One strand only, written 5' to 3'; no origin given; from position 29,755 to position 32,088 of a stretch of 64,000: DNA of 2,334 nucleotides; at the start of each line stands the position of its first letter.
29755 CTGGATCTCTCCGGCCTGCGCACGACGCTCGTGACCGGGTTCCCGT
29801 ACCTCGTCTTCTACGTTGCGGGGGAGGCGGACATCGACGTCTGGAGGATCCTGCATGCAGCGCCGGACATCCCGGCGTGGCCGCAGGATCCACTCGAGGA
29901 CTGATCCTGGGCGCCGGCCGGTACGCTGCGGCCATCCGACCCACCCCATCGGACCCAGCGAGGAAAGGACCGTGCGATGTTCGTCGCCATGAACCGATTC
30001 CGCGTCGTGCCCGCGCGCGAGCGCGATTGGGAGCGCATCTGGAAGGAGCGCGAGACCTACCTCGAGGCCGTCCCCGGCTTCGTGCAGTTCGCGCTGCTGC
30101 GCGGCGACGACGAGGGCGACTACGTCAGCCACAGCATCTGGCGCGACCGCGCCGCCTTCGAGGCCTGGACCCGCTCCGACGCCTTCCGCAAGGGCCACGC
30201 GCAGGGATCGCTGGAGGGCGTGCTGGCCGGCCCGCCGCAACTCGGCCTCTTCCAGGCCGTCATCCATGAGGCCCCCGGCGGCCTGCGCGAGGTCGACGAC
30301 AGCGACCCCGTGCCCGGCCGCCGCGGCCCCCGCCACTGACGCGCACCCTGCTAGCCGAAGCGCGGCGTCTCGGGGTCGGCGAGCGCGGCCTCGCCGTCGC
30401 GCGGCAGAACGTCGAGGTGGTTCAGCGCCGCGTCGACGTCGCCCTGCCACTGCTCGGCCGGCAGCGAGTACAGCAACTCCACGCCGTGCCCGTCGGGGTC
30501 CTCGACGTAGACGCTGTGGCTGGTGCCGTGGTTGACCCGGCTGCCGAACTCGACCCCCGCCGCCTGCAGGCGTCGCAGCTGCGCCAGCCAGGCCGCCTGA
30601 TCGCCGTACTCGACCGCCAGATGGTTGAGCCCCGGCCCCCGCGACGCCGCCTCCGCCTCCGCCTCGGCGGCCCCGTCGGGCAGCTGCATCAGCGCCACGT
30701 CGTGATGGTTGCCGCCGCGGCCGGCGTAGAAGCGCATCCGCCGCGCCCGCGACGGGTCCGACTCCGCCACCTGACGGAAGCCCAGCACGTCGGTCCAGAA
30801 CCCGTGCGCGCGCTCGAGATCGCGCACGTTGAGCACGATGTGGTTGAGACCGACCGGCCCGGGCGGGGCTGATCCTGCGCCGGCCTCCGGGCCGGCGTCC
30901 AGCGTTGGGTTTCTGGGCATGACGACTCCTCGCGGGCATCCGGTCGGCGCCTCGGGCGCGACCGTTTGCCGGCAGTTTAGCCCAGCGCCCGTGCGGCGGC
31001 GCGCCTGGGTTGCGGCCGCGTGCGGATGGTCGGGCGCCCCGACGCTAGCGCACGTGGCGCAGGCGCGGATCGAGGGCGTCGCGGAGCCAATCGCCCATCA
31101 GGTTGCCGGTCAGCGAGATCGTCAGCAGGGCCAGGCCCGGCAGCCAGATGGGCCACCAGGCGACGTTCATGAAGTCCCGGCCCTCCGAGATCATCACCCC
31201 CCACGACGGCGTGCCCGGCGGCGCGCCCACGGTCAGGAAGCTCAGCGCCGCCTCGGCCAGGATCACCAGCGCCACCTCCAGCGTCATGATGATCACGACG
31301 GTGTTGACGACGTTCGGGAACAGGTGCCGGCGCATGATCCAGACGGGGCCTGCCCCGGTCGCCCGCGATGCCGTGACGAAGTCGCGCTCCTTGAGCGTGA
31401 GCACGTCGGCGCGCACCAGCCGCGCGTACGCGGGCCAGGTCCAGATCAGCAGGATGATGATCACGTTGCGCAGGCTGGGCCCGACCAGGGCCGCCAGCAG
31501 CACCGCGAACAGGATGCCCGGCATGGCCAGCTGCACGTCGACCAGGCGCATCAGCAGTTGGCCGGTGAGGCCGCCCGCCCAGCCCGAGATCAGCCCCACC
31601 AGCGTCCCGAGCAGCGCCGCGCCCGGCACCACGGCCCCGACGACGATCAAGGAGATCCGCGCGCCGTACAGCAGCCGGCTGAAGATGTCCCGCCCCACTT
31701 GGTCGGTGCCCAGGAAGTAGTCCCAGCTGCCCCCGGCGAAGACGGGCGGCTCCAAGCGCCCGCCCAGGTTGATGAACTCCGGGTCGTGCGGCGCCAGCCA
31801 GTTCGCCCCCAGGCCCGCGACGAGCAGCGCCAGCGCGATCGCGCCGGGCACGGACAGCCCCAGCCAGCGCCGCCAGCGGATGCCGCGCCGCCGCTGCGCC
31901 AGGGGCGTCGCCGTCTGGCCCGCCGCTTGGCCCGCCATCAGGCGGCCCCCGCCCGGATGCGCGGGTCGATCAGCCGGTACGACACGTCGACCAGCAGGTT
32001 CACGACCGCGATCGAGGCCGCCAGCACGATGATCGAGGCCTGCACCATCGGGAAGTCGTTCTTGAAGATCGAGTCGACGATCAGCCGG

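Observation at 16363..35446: Three paralogous family-5 ABC substrate-binding lipoproteins, each with a 250-330 residue poly-Ala/acidic low-complexity stalk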

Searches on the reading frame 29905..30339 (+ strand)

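Call 65: search_protein_families(library=pfam, proteins=[window:29905-30339:+], max_evalue=0.001)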
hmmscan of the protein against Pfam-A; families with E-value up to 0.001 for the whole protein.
window:29905-30339:+ (144 aa): 1 family
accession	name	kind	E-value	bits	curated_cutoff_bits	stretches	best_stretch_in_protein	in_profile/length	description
PF03992.22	ABM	-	1.8e-19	70.1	23.1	1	25-99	1-77/78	Antibiotic biosynthesis monooxygenase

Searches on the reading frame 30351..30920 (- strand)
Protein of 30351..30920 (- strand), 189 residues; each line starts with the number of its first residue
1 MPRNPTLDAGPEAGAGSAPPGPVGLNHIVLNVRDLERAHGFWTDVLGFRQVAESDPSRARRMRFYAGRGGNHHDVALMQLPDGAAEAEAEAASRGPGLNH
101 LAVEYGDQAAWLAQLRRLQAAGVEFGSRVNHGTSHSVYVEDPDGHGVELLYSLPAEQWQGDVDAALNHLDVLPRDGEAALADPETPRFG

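Call 65: search_protein_families(library=pfam, proteins=[window:30351-30920:-], max_evalue=0.001)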
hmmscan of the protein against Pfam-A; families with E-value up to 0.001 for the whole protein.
window:30351-30920:- (189 aa): 5 families
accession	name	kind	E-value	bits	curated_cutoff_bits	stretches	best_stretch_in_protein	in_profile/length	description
PF00903.31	Glyoxalase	-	8.6e-20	71.8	20.6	1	24-149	1-121/121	Glyoxalase/Bleomycin resistance protein/Dioxygenase superfamily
PF13669.12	Glyoxalase_4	-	5.1e-10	40.1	27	1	26-135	1-105/109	Glyoxalase/Bleomycin resistance protein/Dioxygenase superfamily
PF18029.7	Glyoxalase_6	-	1.1e-06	29.6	23.6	1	27-149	1-105/106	Glyoxalase-like domain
PF22677.2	Ble-like_N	-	0.0003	20.9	24.5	1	27-49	4-26/41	Bleomycin resistance protein-like N-terminal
PF13468.12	Glyoxalase_3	-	0.00043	20.8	25.1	0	25-129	1-106/176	Glyoxalase-like domain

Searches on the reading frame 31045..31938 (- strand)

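Call 10: search_protein_families(library=pfam, proteins=[window:31045-31938:-], max_evalue=0.01)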
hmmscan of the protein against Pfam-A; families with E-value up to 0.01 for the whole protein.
window:31045-31938:- (297 aa): 1 family
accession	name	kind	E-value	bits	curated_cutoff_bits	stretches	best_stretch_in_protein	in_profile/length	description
PF00528.27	BPD_transp_1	-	1.2e-29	103.8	26.4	1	111-295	1-184/184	Binding-protein-dependent transport system inner membrane component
